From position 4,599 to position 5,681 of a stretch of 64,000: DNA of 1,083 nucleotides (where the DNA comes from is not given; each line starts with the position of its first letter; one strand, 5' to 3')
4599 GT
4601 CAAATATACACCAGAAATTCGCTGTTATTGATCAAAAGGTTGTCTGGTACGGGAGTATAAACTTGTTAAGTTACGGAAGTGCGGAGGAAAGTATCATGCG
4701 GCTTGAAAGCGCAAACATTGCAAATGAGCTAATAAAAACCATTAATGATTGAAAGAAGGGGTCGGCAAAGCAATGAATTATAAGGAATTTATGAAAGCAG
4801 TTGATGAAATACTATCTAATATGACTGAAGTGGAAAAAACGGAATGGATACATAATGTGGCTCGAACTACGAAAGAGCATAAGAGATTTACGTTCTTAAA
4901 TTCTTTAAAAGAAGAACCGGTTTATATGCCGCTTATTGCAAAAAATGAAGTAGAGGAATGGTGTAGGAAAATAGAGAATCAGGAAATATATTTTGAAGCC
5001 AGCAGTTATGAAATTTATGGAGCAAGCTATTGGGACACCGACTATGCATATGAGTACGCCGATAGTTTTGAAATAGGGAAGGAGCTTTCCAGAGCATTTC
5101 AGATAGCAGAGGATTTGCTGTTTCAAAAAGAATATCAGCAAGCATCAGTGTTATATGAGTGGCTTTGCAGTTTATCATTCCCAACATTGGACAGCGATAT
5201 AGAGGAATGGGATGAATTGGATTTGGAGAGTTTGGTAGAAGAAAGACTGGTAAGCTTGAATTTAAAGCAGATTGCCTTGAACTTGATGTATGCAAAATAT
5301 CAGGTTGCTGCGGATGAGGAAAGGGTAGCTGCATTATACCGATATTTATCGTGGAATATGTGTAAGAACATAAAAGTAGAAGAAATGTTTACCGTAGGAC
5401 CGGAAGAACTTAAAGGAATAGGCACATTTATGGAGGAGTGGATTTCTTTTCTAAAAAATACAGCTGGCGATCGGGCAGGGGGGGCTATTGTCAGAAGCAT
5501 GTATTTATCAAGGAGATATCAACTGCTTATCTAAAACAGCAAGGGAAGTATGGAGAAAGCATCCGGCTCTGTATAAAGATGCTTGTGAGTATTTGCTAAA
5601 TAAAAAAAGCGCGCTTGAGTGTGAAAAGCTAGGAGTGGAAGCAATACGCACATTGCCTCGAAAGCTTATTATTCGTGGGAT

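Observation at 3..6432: Defence-type island: AlwI-like nuclease + primase-helicase-PLD megaprotein + unknown split protein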

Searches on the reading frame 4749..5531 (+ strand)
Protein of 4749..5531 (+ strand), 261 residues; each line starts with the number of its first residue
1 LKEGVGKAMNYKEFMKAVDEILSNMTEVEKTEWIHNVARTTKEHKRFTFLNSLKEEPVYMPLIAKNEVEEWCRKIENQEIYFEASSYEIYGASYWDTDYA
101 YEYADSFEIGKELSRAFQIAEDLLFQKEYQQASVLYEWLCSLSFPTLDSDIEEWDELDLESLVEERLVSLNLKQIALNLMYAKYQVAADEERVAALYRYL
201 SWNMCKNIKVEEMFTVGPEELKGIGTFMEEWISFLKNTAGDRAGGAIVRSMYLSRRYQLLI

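Call 4: search_protein_families(library=pfam, proteins=[window:4749-5531:+], max_evalue=0.1)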
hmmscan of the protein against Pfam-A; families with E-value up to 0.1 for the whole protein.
window:4749-5531:+ (261 aa): 1 family
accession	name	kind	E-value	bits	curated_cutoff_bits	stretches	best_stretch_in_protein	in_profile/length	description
PF20551.3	DUF6765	-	0.047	13.7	26.6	1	8-106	202-292/325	Family of unknown function (DUF6765)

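Call 5: search_protein_families(library=padloc, proteins=[window:4749-5531:+], max_evalue=0.1)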
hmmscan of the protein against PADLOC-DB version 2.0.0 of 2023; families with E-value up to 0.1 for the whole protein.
window:4749-5531:+ (261 aa): 2 families
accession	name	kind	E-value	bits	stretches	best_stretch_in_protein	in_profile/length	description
PDLC01578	Cmr5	-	0.0028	15.7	0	2-38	96-131/136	CAS-III-B; effector_SS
PDLC04828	PDC-S02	-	0.022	13.4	1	189-219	36-66/92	-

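Call 7: search_protein_families(library=ncbifam, proteins=[window:4749-5531:+], max_evalue=0.1)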
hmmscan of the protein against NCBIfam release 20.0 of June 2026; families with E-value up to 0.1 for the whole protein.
window:4749-5531:+ (261 aa): 1 family
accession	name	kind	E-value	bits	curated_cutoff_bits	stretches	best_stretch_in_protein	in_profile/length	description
TIGR04548.1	DnaD_Mollicutes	hypoth_equivalog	0.02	14.9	100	0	157-207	64-114/178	DnaD family protein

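Call 14: find_homologous_proteins(query=window:4749-5531:+, max_evalue=0.001)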
Query window:4749-5531:+ (261 aa): 14 proteins with E <= 0.001 among 562 candidates.
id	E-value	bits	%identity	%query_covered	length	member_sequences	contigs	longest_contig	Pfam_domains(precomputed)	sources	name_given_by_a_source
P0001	8.1e-169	577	100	100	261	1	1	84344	-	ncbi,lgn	-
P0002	1.8e-110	386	72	93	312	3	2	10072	-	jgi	-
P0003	4.2e-105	369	69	93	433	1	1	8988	-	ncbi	-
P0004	9.6e-103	361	70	92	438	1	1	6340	-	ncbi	ncbi:MAG: hypothetical protein AB2421_18100 [Thermotaleaceae bacterium]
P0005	1.9e-99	350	66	95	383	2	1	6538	-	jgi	-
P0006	2.8e-87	310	66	80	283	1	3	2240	-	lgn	-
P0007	9.7e-82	292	73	70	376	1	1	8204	-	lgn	-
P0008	5.5e-71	257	60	76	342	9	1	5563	-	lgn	-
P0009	1.1e-54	204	68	54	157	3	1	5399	-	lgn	-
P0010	1.0e-51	194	75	47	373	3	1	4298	-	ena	-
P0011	1.6e-39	154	71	39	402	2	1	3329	PF13635.13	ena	-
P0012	1.5e-36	144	63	42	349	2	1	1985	-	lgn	-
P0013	1.9e-32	131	63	40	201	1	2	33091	-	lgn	-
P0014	2.2e-32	131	62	39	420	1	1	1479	-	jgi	jgi:hypothetical protein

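Call 15: find_encoding_contigs(protein=P0001, flank=10000, max_places=4)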
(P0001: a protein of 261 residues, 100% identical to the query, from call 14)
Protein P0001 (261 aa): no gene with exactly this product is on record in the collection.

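Call 18: find_encoding_contigs(protein=P0003, flank=10000, max_places=3)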
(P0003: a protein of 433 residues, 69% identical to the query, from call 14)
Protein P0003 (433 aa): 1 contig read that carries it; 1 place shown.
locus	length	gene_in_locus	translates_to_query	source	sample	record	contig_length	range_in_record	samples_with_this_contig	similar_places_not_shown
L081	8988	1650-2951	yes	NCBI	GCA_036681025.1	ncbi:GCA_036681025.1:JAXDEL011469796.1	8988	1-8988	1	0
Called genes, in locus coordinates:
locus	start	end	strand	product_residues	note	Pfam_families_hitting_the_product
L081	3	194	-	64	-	?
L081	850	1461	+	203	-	PF20194:DUF6557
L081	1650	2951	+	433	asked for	-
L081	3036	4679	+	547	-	PF00890:FAD_binding_2, PF01266:DAO (faint), PF03486:HI0933_like, PF02910:Succ_DH_flav_C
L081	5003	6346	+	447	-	PF07287:AtuA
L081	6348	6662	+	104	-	PF23544:AtuA_ferredoxin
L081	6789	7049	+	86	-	PF01797:Y1_Tnp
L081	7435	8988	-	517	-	?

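Call 19: find_encoding_contigs(protein=P0004, flank=10000, max_places=3)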
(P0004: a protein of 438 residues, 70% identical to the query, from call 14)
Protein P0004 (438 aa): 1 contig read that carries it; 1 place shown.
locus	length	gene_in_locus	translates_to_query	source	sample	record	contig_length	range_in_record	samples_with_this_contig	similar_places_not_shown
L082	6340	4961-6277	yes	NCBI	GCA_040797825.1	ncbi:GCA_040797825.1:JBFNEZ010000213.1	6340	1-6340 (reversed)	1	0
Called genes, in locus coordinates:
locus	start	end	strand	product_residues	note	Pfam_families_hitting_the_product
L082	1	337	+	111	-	?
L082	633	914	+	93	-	PF04326:SLFN_AlbA_2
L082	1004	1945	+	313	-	PF13749:HATPase_c_4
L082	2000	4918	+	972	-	PF22548:AEP-TOTE, PF00176:SNF2-rel_dom (weak), PF00270:DEAD, PF04851:ResIII, PF00271:Helicase_C (weak), PF13091:PLDc_2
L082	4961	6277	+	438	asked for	-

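Call 35: find_encoding_contigs(protein=P0002, flank=10000, max_places=3)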
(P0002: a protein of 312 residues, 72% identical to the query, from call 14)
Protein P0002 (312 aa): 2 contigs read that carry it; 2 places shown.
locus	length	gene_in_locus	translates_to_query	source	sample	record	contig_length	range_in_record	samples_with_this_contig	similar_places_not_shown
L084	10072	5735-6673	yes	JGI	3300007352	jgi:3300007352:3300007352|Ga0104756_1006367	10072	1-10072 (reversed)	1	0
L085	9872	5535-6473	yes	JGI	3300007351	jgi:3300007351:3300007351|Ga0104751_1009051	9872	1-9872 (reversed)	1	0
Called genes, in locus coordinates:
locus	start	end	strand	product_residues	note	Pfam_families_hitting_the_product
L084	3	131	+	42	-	?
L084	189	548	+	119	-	PF12840:HTH_20 (faint), PF01022:HTH_5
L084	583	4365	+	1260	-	PF18072:FGAR-AT_linker, PF02769:AIRS_C, PF13507:GATase_5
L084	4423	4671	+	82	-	PF01402:RHH_1, PF12651:RHH_3 (weak)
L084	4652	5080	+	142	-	-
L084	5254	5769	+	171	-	PF03692:CxxCxxCC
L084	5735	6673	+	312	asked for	-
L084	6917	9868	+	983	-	PF22548:AEP-TOTE, PF00270:DEAD, PF04851:ResIII, PF13091:PLDc_2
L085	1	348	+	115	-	?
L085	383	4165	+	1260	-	PF18072:FGAR-AT_linker, PF02769:AIRS_C, PF13507:GATase_5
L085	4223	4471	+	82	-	PF01402:RHH_1, PF12651:RHH_3 (weak)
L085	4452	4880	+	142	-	-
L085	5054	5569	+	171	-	PF03692:CxxCxxCC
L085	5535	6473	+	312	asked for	-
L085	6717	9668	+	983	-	PF22548:AEP-TOTE, PF00270:DEAD, PF04851:ResIII, PF13091:PLDc_2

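Call 36: find_encoding_contigs(protein=P0005, flank=10000, max_places=3)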
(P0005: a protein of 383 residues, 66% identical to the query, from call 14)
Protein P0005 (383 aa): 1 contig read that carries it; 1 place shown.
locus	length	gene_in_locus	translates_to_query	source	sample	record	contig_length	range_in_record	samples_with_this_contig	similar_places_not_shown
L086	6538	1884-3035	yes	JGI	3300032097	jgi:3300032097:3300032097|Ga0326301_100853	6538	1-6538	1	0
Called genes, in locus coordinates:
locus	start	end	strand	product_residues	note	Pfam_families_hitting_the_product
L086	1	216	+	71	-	?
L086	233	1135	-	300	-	PF04909:Amidohydro_2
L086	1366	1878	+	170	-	PF03692:CxxCxxCC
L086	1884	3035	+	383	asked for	-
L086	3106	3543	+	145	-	-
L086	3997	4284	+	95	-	PF02604:PhdYeFM_antitox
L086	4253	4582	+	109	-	PF05016:ParE_toxin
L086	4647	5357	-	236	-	PF04405:ScdA_N, PF01814:Hemerythrin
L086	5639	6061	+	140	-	PF18765:Polbeta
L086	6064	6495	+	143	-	PF01934:HepT-like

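Call 37: find_encoding_contigs(protein=P0007, flank=10000, max_places=3)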
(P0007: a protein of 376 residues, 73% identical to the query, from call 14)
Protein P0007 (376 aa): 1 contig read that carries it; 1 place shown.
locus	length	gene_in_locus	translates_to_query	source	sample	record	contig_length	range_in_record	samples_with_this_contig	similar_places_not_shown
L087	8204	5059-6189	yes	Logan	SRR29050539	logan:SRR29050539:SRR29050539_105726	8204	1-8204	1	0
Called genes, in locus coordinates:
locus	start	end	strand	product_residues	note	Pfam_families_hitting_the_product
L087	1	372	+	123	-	?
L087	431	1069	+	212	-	PF18734:HEPN_AbiU2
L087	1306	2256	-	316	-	-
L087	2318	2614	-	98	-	-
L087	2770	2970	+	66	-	-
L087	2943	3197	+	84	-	-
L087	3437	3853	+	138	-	PF07929:PRiA4_ORF3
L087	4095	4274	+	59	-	-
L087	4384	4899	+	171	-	PF03692:CxxCxxCC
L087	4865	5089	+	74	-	-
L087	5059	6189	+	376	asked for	-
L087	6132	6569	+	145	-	-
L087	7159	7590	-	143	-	-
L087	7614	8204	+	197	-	?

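Call 38: find_encoding_contigs(protein=P0013, flank=10000, max_places=3)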
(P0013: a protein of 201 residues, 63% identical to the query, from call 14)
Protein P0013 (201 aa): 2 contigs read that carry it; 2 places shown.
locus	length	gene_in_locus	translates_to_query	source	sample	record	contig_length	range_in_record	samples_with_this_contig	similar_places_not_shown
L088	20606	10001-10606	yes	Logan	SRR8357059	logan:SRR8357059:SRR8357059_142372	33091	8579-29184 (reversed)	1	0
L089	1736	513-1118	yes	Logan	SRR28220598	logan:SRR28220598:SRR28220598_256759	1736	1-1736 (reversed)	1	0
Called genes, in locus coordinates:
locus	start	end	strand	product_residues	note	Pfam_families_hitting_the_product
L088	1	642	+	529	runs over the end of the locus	PF01565:FAD_binding_4, PF02913:FAD-oxidase_C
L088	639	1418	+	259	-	PF01012:ETF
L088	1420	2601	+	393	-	PF00037:Fer4 (weak), PF12838:Fer4_7, PF13187:Fer4_9, PF13237:Fer4_10, PF14697:Fer4_21, PF00037:Fer4 (weak), PF01012:ETF, PF00766:ETF_alpha, +4 more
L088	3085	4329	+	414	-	PF03616:Glt_symporter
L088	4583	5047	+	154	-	PF13936:HTH_38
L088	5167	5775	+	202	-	PF00078:RVT_1, PF08388:GIIM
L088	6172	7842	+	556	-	-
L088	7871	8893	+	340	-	PF13310:Virulence_RhuM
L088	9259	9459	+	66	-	-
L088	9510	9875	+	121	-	PF13091:PLDc_2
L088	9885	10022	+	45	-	-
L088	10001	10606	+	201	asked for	-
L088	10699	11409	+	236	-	PF12146:Hydrolase_4 (faint), PF20408:Abhydrolase_11 (faint)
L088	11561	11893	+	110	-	PF12844:HTH_19, PF13560:HTH_31, PF01381:HTH_3, PF08765:Mor (weak)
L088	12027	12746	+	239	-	PF02353:CMAS, PF13847:Methyltransf_31, PF08241:Methyltransf_11, PF13649:Methyltransf_25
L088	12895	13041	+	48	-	PF13649:Methyltransf_25 (weak)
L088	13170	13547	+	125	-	PF04606:Ogr_Delta (faint), PF07508:Recombinase (weak), PF13408:Zn_ribbon_recom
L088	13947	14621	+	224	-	PF00072:Response_reg, PF23198:PDE8A_N (weak), PF00486:Trans_reg_C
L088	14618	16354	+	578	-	PF00672:HAMP (weak), PF00512:HisKA, PF02518:HATPase_c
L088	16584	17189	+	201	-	PF00657:Lipase_GDSL (weak), PF13472:Lipase_GDSL_2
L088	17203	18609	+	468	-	PF03062:MBOAT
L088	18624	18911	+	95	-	-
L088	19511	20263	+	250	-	PF00376:MerR, PF12728:HTH_17 (faint), PF13411:MerR_1, PF00376:MerR, PF13411:MerR_1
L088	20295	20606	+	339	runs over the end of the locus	PF00005:ABC_tran, PF13304:AAA_21 (weak)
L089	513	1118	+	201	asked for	-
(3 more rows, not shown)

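Call 44: search_protein_families(library=pfam, proteins=[P0017, L084:5254-5766:+], max_evalue=0.01)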
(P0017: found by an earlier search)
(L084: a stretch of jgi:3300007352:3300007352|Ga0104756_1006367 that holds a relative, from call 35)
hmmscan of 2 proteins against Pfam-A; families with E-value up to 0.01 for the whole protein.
P0017 (560 aa): 0 families

L084:5254-5766:+ (171 aa): 1 family
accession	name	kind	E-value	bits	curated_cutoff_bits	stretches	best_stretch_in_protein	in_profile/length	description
PF03692.20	CxxCxxCC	-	5.6e-09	37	23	1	50-136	1-73/85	Putative zinc- or iron-chelating domain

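Call 53: predict_structure(alignment_id=A1)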
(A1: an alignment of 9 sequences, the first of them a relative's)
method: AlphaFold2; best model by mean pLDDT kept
length: 560 residues; sequences in the alignment: 9
mean_pLDDT: 60.0   pTM: 0.40
mean pLDDT of the five models: 60.0, 52.2, 50.5, 43.4, 39.8
residues with pLDDT >= 90: 17; 70-90: 198; 50-70: 126; < 50: 219
segments of 3 or more residues with pLDDT < 50: 1-15, 24-48, 50-69, 71-107, 147-154, 218-222, 338-408, 410-412, 414-421, 455-478
pLDDT, mean of each block of 10 residues (from residue 1): 33 48 48 43 45 40 44 41 26 28 44 77 83 85 58 57 69 77 74 68 61 52 65 80 76 80 86 86 89 92 67 83 82 60 35 37 35 30 28 39 46 46 55 59 61 48 40 47 71 78 72 79 74 76 83 77
secondary structure, 60 per line:
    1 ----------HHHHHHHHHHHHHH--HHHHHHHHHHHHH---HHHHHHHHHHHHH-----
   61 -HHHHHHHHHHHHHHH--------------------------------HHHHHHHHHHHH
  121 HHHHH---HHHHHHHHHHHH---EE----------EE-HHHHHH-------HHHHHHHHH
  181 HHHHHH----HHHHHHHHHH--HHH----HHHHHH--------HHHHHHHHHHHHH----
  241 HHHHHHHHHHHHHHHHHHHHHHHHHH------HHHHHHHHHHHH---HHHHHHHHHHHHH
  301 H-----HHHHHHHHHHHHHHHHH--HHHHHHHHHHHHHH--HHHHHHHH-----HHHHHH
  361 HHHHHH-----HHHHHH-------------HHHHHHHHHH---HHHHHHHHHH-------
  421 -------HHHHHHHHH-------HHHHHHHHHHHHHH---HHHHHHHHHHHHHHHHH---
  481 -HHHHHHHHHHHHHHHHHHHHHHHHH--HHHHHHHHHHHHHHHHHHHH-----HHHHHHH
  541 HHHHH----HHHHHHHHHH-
elements in order: H11-24 H27-39 H43-55 H62-76 H109-125 H129-140 H159-164 H172-186 H191-200 H210-215 H224-236 H241-266 H273-284 H288-301 H307-323 H326-339 H342-349 H355-366 H372-377 H391-400 H404-413 H428-436 H444-457 H461-477 H482-506 H509-528 H534-545 H550-559

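Call 55: search_protein_representatives(alignment_id=A1)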
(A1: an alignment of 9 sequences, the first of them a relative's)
Query: 9 sequences, 432 profile positions. Proteins with E-value up to 0.001 (for the whole library): 682; up to 1e-10: 416; up to 1e-30: 145. The best 150 are listed.
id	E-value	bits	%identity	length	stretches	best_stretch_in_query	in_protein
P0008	1.6e-184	630.2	-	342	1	41-378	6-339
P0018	8.8e-167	571.7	-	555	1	1-427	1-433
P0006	5.6e-142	490.0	-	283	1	29-303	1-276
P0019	2.1e-133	461.8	-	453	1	7-430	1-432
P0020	4.8e-127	440.8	-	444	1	111-427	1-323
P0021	1.1e-115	403.3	-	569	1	1-427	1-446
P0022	1.7e-101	356.6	-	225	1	134-353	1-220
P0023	2.0e-99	349.7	-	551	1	1-428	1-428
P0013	3.9e-97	342.2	-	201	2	235-334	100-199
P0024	6.4e-92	325.0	-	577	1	1-428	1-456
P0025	8.8e-91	321.3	-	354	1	2-327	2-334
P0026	4.5e-87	309.1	-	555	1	1-428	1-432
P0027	8.8e-85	301.5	-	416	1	2-404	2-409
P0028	3.3e-84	299.6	-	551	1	1-426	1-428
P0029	5.4e-84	298.9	-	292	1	7-294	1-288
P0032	1.4e-82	294.3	-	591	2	36-426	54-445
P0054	2.7e-65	237.3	-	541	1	57-425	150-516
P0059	3.2e-61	223.9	-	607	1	1-426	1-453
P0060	8.6e-61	222.5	-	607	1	1-426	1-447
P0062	4.1e-59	216.9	-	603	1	1-426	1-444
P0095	3.7e-42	161.0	-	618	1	61-426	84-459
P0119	2.1e-36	142.1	-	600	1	1-426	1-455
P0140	5.0e-34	134.3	-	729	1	59-425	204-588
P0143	1.0e-33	133.3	-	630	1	1-425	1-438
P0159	7.5e-31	123.8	-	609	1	5-425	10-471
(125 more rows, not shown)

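Call 61: find_encoding_contigs(protein=P0018, flank=8000, max_places=4)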
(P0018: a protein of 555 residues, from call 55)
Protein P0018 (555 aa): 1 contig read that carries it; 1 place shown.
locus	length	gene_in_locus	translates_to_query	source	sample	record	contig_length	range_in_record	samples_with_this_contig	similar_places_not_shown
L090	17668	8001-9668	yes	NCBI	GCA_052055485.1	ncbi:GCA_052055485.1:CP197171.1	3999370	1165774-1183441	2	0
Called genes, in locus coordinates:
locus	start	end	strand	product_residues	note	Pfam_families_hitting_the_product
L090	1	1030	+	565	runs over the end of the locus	PF09972:DUF2207, PF20990:DUF2207_C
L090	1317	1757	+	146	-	-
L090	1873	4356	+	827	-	PF04545:Sigma70_r4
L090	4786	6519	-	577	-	-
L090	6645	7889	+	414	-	PF00145:DNA_methylase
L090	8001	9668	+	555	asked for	-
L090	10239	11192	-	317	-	PF04198:Sugar-bind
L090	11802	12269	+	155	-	PF00359:PTS_EIIA_2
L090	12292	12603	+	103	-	PF02302:PTS_IIB, PF25554:PTS_EIIB_BC_N (weak)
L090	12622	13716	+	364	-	PF02378:PTS_EIIC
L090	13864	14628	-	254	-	PF08220:HTH_DeoR, PF08279:HTH_11 (weak), PF00455:DeoRC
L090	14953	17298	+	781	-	PF02901:PFL-like, PF01228:Gly_radical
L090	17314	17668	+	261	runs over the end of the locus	PF13353:Fer4_12, PF04055:Radical_SAM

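Call 62: search_dna_similar(query=P0017, collection=plasmids, mode=protein, max_rows=20)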
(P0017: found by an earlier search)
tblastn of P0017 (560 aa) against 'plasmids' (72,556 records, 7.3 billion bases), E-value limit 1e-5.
No match.

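Call 67: predict_structure(alignment_id=A3)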
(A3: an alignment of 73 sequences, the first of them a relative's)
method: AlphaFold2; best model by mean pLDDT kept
length: 560 residues; sequences in the alignment: 73
mean_pLDDT: 93.7   pTM: 0.89
mean pLDDT of the five models: 93.7, 93.1, 92.5, 92.0, 91.9
residues with pLDDT >= 90: 475; 70-90: 59; 50-70: 25; < 50: 1
segments of 3 or more residues with pLDDT < 50: none
pLDDT, mean of each block of 10 residues (from residue 1): 66 88 96 93 84 72 84 98 92 67 97 96 92 97 97 97 97 98 97 98 95 92 96 97 97 97 98 98 98 99 98 98 98 98 97 97 98 75 95 97 98 94 95 98 96 90 76 97 98 98 97 98 98 98 98 96
secondary structure, 60 per line:
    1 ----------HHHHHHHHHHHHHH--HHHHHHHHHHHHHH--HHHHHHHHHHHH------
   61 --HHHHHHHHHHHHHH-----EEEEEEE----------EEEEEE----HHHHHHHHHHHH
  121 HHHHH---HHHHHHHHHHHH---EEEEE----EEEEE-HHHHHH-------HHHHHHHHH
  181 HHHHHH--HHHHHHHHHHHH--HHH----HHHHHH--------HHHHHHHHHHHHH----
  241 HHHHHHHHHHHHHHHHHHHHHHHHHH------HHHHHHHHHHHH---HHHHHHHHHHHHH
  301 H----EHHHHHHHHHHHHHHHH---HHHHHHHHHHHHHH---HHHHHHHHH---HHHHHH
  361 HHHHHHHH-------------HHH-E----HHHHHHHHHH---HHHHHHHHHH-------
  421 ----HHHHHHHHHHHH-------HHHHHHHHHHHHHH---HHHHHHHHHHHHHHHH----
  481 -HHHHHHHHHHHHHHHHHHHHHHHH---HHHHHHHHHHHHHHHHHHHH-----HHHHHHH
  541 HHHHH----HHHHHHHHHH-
elements in order: H11-24 H27-40 H43-54 H63-76 E82-88 E99-104 H109-125 H129-140 E144-148 E153-157 H159-164 H172-186 H189-200 H210-215 H224-236 H241-266 H273-284 H288-301 H307-322 H326-339 H343-351 H355-368 H391-400 H404-413 H425-436 H444-457 H461-476 H482-505 H509-528 H534-545 H550-559
